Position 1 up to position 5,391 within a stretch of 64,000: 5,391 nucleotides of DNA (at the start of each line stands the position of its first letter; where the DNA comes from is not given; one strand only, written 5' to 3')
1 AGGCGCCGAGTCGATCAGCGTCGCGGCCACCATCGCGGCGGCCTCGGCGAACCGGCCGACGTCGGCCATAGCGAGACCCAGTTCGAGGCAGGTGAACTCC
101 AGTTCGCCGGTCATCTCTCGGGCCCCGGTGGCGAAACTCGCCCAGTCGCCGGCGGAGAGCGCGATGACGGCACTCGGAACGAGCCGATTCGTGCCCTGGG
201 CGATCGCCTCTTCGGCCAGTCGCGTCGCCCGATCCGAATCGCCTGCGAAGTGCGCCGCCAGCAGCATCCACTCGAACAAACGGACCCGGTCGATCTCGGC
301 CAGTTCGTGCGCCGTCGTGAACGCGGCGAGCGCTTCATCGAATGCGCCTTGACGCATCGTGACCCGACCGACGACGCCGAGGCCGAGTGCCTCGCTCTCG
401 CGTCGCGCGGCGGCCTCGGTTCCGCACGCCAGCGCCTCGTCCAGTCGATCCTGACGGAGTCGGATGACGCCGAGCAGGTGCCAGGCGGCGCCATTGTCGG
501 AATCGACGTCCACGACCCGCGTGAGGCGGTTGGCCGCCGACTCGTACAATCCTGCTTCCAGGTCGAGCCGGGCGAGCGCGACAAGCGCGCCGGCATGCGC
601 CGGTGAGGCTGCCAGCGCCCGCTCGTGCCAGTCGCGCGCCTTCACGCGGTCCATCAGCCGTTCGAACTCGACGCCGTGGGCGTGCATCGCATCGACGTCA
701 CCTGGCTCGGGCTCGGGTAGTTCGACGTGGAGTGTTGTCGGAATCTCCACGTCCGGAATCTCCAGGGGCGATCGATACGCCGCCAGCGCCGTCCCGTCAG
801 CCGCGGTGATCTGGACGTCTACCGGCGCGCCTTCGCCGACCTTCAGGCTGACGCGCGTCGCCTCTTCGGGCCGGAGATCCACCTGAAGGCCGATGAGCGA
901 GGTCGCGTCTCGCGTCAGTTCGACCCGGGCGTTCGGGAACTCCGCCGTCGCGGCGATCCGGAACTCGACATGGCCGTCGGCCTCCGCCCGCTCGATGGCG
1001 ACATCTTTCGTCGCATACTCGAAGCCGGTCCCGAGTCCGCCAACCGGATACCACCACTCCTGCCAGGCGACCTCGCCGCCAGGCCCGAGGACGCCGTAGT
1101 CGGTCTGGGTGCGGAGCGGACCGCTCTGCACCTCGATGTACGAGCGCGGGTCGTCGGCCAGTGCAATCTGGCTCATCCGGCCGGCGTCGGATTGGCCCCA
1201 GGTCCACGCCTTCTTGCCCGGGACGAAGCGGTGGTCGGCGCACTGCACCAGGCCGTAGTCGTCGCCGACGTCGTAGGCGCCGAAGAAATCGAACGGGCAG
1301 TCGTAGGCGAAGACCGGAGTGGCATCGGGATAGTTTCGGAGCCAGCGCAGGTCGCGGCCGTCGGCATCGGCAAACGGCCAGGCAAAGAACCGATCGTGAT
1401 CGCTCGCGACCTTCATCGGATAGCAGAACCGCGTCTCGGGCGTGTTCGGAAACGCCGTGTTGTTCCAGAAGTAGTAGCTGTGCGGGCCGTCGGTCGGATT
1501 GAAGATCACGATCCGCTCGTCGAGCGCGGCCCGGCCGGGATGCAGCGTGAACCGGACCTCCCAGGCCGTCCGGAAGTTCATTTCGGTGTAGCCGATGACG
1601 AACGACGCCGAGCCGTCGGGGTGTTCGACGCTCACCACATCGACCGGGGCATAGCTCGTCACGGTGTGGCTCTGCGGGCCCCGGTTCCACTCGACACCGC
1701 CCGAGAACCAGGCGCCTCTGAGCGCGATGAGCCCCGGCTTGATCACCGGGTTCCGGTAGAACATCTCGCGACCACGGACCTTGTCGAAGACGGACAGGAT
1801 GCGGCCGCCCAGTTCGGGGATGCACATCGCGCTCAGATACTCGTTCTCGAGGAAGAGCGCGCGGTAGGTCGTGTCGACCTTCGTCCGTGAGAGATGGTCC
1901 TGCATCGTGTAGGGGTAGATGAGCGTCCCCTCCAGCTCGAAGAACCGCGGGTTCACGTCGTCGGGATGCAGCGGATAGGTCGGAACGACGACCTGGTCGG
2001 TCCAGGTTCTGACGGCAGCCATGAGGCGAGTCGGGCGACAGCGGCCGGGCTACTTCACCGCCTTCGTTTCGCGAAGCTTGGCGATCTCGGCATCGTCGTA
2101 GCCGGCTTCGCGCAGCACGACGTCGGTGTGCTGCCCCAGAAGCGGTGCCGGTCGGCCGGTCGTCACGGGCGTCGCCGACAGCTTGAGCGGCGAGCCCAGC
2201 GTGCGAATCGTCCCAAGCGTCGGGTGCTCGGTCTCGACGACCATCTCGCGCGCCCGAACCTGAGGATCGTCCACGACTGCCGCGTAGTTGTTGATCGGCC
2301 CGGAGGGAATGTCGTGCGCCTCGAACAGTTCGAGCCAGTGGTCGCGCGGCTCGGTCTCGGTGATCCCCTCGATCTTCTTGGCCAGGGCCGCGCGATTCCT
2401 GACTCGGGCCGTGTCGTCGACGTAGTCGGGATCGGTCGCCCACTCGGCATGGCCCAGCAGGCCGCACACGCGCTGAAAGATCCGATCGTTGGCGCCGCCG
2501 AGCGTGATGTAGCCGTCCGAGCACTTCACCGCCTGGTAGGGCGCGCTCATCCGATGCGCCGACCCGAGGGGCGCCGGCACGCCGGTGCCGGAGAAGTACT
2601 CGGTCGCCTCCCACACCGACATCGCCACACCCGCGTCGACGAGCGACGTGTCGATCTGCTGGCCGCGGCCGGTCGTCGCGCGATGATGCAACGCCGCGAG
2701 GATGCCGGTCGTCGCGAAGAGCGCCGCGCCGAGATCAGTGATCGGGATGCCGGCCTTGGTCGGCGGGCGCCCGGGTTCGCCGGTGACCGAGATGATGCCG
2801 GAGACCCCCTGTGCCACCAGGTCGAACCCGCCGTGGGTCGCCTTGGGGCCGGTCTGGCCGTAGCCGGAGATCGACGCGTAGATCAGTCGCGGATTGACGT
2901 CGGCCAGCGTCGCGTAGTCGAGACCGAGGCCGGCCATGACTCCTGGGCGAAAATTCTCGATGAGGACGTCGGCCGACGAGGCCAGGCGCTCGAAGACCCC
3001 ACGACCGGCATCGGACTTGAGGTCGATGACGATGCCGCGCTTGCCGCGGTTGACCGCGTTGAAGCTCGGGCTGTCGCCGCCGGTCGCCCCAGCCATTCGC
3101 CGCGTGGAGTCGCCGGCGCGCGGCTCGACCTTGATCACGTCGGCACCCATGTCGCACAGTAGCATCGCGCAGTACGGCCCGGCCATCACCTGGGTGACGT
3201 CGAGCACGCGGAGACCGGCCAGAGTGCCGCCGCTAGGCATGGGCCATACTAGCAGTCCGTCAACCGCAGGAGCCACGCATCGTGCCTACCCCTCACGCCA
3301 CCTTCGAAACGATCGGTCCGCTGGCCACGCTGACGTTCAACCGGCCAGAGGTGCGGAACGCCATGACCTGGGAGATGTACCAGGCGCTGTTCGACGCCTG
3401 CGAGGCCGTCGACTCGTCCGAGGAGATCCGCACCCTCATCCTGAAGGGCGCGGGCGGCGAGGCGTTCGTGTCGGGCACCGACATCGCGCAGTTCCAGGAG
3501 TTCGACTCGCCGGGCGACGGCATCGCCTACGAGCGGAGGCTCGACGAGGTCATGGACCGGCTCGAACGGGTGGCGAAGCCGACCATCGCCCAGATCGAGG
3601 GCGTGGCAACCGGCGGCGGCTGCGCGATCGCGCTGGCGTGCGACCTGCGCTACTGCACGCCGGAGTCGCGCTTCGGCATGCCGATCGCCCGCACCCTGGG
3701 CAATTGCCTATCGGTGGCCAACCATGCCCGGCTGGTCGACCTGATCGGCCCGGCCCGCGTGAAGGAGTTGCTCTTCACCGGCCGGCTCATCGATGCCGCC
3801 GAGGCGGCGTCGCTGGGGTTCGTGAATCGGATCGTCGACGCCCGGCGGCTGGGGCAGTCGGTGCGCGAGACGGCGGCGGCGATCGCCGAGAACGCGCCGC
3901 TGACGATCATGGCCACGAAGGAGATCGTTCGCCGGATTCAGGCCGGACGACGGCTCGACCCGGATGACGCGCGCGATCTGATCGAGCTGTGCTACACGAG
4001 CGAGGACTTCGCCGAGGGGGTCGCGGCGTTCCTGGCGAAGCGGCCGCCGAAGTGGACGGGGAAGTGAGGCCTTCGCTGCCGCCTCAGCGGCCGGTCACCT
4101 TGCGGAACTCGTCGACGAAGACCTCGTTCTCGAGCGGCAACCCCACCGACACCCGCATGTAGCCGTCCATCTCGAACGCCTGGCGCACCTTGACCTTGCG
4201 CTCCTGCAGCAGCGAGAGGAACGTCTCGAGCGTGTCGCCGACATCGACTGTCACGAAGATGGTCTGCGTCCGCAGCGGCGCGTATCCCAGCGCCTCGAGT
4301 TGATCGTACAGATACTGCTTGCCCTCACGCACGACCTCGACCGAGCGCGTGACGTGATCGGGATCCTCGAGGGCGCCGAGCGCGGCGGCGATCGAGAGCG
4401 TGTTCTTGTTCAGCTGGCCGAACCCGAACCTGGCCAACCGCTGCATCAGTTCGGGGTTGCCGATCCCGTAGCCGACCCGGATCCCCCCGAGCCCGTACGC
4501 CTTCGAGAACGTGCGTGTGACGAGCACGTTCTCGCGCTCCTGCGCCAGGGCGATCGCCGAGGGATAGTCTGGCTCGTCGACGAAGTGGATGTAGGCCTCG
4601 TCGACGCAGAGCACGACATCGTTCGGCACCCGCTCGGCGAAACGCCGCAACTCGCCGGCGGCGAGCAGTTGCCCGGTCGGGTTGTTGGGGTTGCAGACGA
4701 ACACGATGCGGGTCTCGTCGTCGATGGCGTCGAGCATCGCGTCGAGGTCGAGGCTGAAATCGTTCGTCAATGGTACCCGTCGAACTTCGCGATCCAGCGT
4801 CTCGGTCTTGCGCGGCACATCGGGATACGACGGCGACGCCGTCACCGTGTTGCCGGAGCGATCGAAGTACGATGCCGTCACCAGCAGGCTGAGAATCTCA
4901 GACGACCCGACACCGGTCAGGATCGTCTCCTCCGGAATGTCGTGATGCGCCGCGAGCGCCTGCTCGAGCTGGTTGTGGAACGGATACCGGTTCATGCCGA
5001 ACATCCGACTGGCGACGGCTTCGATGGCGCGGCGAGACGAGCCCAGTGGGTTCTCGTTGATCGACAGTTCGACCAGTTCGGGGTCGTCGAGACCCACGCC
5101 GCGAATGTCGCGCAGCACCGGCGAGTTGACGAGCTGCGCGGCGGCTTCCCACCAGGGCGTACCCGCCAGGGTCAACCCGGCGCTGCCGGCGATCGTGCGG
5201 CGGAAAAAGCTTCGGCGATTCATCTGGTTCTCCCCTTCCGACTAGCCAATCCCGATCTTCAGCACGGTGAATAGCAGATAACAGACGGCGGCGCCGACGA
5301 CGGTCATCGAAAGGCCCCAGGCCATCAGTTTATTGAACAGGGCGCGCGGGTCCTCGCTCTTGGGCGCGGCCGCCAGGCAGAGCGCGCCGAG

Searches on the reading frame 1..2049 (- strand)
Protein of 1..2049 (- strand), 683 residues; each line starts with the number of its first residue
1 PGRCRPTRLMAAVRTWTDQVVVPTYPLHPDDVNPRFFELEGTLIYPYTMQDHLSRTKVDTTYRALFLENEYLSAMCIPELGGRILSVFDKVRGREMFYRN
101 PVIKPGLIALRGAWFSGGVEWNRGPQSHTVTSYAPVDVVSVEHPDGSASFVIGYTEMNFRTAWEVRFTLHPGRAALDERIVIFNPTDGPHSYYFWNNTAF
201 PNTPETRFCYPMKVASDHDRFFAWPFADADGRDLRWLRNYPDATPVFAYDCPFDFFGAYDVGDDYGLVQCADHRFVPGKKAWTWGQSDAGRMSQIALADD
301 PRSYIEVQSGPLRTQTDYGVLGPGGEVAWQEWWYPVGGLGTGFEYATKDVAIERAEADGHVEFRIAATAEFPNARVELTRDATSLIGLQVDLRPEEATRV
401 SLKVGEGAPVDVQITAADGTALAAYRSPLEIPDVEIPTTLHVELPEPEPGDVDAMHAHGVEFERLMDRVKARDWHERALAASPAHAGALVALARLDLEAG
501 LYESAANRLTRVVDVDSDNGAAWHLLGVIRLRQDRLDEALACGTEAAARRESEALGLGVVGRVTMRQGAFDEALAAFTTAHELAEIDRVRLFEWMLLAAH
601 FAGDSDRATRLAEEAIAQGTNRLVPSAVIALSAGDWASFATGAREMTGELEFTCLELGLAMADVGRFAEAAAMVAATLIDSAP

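Call 60: search_protein_families(library=pfam, proteins=[window:1-2049:-], max_evalue=0.001)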
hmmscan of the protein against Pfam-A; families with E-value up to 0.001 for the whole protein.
window:1-2049:- (683 aa): 8 families
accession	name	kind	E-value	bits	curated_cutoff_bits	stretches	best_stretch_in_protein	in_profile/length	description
PF17128.10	DUF5107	-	2.6e-53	181.5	24.4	1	44-335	6-309/310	Domain of unknown function (DUF5107)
PF14559.12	TPR_19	-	3.1e-09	37.5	25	2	475-525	14-64/68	Tetratricopeptide repeat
PF07719.23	TPR_2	-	4.8e-07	29.9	27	0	521-548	2-29/34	Tetratricopeptide repeat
PF13432.12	TPR_16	-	2.8e-06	28.1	32.7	1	491-550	2-61/65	Tetratricopeptide repeat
PF13424.12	TPR_12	-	2.3e-05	25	30.1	0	521-585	4-76/77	Tetratricopeptide repeat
PF23914.1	TPR_CcmH_CycH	-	0.00015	22.1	42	0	470-541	68-142/158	Cytochrome c-type biogenesis protein H TPR domain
PF00515.34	TPR_1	-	0.00016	21.8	27.8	0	522-542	3-23/34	Tetratricopeptide repeat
PF13431.12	TPR_17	-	0.00065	20.2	24.4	0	511-540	4-33/34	Tetratricopeptide repeat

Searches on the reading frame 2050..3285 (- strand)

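Call 60: search_protein_families(library=pfam, proteins=[window:2050-3285:-], max_evalue=0.001)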
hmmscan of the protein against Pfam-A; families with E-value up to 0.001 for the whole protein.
window:2050-3285:- (411 aa): 1 family
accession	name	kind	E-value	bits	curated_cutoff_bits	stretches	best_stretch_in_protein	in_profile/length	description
PF02515.22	CoA_transf_3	-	2.1e-135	452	23.3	1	22-387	1-366/366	CoA-transferase family III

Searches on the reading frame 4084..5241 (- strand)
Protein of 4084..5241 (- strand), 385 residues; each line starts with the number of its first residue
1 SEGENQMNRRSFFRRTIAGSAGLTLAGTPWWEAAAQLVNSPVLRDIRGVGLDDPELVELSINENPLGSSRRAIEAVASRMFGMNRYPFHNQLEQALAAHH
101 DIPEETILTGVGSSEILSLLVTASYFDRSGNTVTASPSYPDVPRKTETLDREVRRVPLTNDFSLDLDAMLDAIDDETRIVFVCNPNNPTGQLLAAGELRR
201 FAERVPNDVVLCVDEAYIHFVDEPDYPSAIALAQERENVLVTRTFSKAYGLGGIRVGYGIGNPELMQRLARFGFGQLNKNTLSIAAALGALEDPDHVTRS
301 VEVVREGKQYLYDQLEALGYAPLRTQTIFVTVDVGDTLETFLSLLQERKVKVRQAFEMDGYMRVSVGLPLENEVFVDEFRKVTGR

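Call 27: search_protein_families(library=pfam, proteins=[window:4084-5241:-], max_evalue=0.001)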
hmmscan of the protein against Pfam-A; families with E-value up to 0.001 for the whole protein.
window:4084-5241:- (385 aa): 2 families
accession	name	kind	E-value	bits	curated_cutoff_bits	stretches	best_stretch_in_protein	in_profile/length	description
PF00155.27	Aminotran_1_2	-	5.1e-55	187.6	19.7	1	55-371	2-352/361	Aminotransferase class I and II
PF00266.25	Aminotran_5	-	8.4e-06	25.4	21.5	1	151-216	114-177/371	Aminotransferase class-V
